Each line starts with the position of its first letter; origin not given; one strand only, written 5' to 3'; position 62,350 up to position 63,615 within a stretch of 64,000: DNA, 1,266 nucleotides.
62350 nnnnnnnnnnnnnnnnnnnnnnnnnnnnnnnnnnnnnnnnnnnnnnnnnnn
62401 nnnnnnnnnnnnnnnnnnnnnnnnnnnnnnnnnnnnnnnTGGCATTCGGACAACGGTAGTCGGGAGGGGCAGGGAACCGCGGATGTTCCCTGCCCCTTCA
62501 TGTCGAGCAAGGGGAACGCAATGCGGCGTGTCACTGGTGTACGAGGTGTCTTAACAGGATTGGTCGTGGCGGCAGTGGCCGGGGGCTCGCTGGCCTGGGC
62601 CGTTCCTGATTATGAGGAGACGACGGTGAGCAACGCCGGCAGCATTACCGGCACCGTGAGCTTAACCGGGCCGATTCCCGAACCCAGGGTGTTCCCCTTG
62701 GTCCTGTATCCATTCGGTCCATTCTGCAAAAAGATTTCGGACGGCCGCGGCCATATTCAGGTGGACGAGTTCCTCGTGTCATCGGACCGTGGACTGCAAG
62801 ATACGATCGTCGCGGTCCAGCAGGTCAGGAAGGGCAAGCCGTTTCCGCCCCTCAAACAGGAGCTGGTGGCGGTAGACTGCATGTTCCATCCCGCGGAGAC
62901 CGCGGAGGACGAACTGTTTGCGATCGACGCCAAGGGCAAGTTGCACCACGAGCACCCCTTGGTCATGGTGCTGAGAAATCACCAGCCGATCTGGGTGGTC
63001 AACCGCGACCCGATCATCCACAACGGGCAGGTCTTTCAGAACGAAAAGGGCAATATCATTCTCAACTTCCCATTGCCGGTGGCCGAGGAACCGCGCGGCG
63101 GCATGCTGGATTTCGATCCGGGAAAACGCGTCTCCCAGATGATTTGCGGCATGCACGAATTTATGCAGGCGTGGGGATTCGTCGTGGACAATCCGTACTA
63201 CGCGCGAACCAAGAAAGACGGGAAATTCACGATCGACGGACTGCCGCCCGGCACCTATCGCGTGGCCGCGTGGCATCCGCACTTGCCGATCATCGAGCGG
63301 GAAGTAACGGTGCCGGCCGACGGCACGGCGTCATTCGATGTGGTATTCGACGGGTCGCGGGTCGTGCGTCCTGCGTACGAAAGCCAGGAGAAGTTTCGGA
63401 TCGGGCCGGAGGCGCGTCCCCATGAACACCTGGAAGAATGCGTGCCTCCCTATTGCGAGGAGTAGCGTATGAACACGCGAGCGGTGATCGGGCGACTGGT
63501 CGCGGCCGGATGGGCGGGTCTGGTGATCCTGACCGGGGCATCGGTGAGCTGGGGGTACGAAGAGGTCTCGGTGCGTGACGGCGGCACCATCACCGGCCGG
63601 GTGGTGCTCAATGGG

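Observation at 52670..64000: Copper-protein island: a 1634-aa MofA/MnxG-like multicopper oxidase ringed by five paralogous secreted cupredoxin-like proteins, a candidate novel extracytoplasmic metal/substrate-oxidising system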

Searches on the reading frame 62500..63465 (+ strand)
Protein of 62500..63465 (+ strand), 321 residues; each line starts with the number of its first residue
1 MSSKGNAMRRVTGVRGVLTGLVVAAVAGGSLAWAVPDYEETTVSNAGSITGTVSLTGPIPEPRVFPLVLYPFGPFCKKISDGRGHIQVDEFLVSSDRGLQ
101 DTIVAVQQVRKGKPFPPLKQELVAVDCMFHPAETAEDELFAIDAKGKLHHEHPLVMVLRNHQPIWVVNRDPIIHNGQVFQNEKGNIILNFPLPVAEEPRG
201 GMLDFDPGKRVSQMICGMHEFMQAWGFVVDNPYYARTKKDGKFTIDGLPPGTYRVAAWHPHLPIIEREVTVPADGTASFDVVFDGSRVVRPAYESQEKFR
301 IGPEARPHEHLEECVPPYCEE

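Call 6: search_protein_families(library=pfam, proteins=[window:62500-63465:+], max_evalue=0.01)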
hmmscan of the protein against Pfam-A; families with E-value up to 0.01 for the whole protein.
window:62500-63465:+ (321 aa): 3 families
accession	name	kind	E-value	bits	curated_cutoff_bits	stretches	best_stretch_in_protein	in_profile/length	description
PF13620.12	CarboxypepD_reg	-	5.3e-08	33.5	32.3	1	233-282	30-80/82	Carboxypeptidase regulatory-like domain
PF14686.12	fn3_3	-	2.9e-07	30.6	24.4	1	233-277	27-73/75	Polysaccharide lyase family 4, domain II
PF09430.16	EMC7_beta-sandw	-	0.0012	19.5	26.6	1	232-273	17-61/122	ER membrane protein complex subunit 7, beta-sandwich domain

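Call 7: search_protein_families(library=ncbifam, proteins=[window:62500-63465:+], max_evalue=0.01)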
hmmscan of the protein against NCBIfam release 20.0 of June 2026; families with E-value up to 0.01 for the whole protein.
window:62500-63465:+ (321 aa): 0 families

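Call 23: search_solved_structures(query=window:62500-63465:+, max_evalue=10)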
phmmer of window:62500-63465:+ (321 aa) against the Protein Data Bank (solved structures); distinct sequences matched with E-value up to 10: 11.
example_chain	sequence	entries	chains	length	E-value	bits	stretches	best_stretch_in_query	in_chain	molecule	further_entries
9c7v_B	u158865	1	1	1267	0.017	17.6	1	229-273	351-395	BOS complex subunit NOMO2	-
8sqx_A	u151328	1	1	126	0.38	13.2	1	230-258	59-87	Putative surface anchored protein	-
8hz5_A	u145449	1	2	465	0.58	12.6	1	213-255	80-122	Biotin carboxylase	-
5l7k_A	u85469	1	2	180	0.99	11.8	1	114-150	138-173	Protein unc-119 homolog A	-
6h6a_G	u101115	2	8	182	0.99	11.8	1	114-151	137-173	Protein unc-119 homolog A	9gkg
6h6a_D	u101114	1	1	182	1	11.8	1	114-151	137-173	Protein unc-119 homolog A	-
3gqq_A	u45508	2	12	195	1.1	11.7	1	114-151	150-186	Protein unc-119 homolog A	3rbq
7umo_A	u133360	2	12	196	1.1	11.7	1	114-151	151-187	Protein unc-119 homolog A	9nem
2xhn_A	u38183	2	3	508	1.6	11.1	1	232-280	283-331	RHAMNOGALACTURONASE B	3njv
1nkg_A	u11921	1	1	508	2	10.8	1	232-280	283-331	Rhamnogalacturonase B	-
3njx_A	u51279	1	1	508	2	10.8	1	232-280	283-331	Rhamnogalacturonase B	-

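Call 25: find_homologous_proteins(query=window:62500-63465:+, max_evalue=0.001)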
Query window:62500-63465:+ (321 aa): 644 proteins with E <= 0.001 among 4077 candidates; the best 120 are listed.
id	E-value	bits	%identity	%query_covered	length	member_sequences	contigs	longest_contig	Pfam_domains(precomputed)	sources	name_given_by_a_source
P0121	8.7e-186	635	85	98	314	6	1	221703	PF14686.13,PF13620.13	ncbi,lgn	ncbi:MAG: carboxypeptidase-like regulatory domain-containing protein [Nitrospirota bacterium]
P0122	2.8e-185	633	85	96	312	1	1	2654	PF14686.13,PF13620.13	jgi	jgi:hypothetical protein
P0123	1.2e-179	615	83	96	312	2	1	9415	PF14686.13,PF13620.13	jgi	jgi:hypothetical protein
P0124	3.1e-179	613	84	95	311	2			PF14686.13,PF13620.13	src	-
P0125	1.2e-178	612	84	92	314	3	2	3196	PF14686.13,PF13620.13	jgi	jgi:hypothetical protein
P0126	1.9e-175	601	81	96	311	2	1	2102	PF14686.13,PF13620.13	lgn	-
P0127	6.4e-174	596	80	95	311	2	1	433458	PF14686.13,PF13620.13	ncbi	ncbi:MAG: carboxypeptidase regulatory-like domain-containing protein [Nitrospirota bacterium]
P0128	1.2e-169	582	80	95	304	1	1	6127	PF14686.13,PF13620.13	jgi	jgi:hypothetical protein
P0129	1.7e-169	581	81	94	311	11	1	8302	PF14686.13,PF13620.13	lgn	-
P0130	4.3e-161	554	74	95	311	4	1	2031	PF14686.13,PF13620.13,PF22904.4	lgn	-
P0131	2.1e-160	552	90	79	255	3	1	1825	PF14686.13,PF13620.13,PF22904.4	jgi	jgi:hypothetical protein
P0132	1.0e-148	513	70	95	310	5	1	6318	PF14686.13,PF13620.13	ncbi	-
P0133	3.0e-147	508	70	95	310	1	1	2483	PF14686.13,PF13620.13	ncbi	-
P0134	3.4e-147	508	70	95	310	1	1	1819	PF14686.13,PF13620.13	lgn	-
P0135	7.5e-147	507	70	95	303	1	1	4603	PF14686.13,PF13620.13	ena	-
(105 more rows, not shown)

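Call 33: predict_structure(alignment_id=A1)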
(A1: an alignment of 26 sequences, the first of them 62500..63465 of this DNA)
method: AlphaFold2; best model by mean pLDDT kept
length: 321 residues; sequences in the alignment: 26
mean_pLDDT: 79.6   pTM: 0.77
mean pLDDT of the five models: 79.6, 78.6, 78.5, 77.0, 76.9
residues with pLDDT >= 90: 128; 70-90: 105; 50-70: 61; < 50: 27
segments of 3 or more residues with pLDDT < 50: 1-11, 28-35, 314-318
pLDDT, mean of each block of 10 residues (from residue 1): 43 53 51 61 95 96 74 63 76 92 94 88 83 78 68 84 88 85 83 88 87 83 89 92 96 96 96 98 94 68 56 49 46
secondary structure, 60 per line:
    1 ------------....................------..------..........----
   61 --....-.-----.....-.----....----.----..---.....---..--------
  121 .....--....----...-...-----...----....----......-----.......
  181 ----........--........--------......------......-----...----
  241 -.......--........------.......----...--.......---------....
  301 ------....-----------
elements in order: H13-32 E47-56 E63-66 H74-78 E85-88 E103-107 E121-125 E128-131 E140-142 E148-150 E155-158 E163-168 E174-180 E185-192 E195-202 E211-216 E223-228 E234-236 E242-248 E251-258 E265-271 E276-278 E281-284 H307-310

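Call 78: find_encoding_contigs(protein=window:62500-63465:+, flank=10000, max_places=3)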
Protein window:62500-63465:+ (321 aa): no gene with exactly this product is on record in the collection.

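Call 80: find_encoding_contigs(protein=window:62521-63465:+, flank=10000, max_places=3)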
Protein window:62521-63465:+ (314 aa): no gene with exactly this product is on record in the collection.

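Call 81: find_encoding_contigs(protein=P0121, flank=10000, max_places=1)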
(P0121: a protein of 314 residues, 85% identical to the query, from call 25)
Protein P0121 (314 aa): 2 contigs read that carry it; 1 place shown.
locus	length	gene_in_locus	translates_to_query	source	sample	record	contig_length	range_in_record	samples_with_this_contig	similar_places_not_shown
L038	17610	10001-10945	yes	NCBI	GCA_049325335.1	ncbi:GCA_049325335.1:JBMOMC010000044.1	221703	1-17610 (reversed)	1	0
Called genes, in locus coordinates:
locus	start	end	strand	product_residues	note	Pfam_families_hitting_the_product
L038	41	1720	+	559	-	PF00999:Na_H_Exchanger, PF02254:TrkA_N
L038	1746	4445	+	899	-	PF00690:Cation_ATPase_N, PF00122:E1-E2_ATPase, PF00702:Hydrolase, PF13246:Cation_ATPase, PF08282:Hydrolase_3 (faint), PF00689:Cation_ATPase_C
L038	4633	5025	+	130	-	-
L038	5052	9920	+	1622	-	PF07731:Cu-oxidase_2 (faint), PF07732:Cu-oxidase_3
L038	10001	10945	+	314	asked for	PF14686:fn3_3, PF13620:CarboxypepD_reg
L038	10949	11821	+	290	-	PF22904:NOMO1-like_2nd (faint), PF14686:fn3_3 (weak), PF13620:CarboxypepD_reg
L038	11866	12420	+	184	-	-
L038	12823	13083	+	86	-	-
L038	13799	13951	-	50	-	-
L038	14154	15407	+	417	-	PF02321:OEP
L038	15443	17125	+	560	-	PF25967:RND-MFP_C (faint), PF25919:BSH_CusB, PF25973:BSH_CzcB, PF25944:Beta-barrel_RND, PF25954:Beta-barrel_RND_2, PF25975:CzcB_C, PF13115:YtkA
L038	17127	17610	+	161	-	PF00873:ACR_tran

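Call 99: search_protein_representatives(alignment_id=A1)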
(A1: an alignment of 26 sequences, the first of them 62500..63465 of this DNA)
Query: 26 sequences, 311 profile positions. Proteins with E-value up to 0.001 (for the whole library): 11031; up to 1e-10: 2509; up to 1e-30: 66. The best 150 are listed.
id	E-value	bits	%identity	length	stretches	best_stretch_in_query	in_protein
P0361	1.2e-132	458.1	-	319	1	1-310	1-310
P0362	5.0e-124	429.8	-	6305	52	225-274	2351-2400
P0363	1.6e-104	365.7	-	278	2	143-292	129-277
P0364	2.4e-97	342.1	-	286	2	143-301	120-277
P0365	1.5e-91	323.1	-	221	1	20-231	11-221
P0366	1.1e-82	293.9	-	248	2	142-270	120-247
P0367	3.1e-80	285.9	-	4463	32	227-286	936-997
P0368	8.0e-76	271.4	-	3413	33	226-275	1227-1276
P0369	4.1e-75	269.1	-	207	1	9-184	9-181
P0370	1.5e-74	267.2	-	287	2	143-300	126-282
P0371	4.5e-72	259.1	-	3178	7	203-282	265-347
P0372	4.6e-68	245.9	-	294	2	142-293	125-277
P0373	5.7e-67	242.3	-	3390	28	227-273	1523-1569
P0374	1.9e-61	224.2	-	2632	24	226-275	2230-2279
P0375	8.6e-61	222.1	-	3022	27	226-274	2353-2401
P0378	4.9e-59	216.3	-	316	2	142-291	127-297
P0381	1.5e-53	198.2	-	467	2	137-285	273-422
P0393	3.5e-40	154.4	-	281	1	23-275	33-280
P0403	6.9e-36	140.3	-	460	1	15-275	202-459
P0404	1.5e-35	139.1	-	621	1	32-275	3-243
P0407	1.5e-34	135.8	-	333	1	28-275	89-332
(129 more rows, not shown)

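Call 100: list_cluster_members(proteins=[P0363, P0364, P0366, P0370, P0378, P0381, P0393, P0403, P0404, P0407])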
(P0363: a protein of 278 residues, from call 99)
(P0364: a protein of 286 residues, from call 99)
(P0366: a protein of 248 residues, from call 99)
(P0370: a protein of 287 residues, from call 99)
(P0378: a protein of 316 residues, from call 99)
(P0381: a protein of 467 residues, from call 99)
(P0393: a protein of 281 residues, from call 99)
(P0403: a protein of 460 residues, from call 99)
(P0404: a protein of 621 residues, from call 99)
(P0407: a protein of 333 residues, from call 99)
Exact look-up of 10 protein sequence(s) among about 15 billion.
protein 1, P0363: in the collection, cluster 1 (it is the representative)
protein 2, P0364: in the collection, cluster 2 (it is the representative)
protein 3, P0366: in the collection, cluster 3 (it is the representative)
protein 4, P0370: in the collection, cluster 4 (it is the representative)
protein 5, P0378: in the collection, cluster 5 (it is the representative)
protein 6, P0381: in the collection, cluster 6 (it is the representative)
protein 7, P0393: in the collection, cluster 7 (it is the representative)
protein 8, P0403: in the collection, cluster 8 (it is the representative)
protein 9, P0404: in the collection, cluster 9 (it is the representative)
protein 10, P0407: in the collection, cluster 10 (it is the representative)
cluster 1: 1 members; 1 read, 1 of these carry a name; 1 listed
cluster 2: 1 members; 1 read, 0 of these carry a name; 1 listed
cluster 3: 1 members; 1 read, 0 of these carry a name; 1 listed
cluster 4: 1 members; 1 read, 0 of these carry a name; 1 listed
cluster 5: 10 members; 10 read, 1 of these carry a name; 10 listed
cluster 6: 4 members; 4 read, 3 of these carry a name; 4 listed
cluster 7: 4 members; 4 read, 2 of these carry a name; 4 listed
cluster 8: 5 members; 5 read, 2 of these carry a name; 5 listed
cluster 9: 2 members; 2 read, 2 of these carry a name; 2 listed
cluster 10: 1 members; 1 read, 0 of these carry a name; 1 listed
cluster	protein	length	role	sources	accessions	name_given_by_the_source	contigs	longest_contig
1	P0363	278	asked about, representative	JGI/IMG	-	hypothetical protein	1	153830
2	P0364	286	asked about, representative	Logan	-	-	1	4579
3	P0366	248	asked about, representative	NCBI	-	-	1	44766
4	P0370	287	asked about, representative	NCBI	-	-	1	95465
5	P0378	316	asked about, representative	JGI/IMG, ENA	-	-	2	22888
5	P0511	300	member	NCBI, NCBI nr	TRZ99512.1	MAG: carboxypeptidase regulatory-like domain-containing protein [Nitrospiraceae bacterium]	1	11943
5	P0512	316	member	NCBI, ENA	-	-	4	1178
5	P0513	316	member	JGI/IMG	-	-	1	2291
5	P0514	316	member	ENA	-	-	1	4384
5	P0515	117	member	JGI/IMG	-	-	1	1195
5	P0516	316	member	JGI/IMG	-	-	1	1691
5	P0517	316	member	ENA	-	-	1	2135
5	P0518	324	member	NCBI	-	-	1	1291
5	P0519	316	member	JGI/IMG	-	-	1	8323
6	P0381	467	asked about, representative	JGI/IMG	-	tetratricopeptide (TPR) repeat protein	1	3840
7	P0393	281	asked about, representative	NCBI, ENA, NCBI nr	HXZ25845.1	MAG TPA: carboxypeptidase-like regulatory domain-containing protein [Nitrospiria ... | carboxypeptidase-like regulatory domain-containing protein [Nitrospiria bacterium]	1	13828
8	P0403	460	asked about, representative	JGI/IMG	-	-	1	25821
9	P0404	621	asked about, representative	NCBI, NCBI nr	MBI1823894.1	MAG: hypothetical protein HYR80_07285 [Nitrospirae bacterium] | hypothetical protein [Nitrospirota bacterium]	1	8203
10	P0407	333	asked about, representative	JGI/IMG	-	-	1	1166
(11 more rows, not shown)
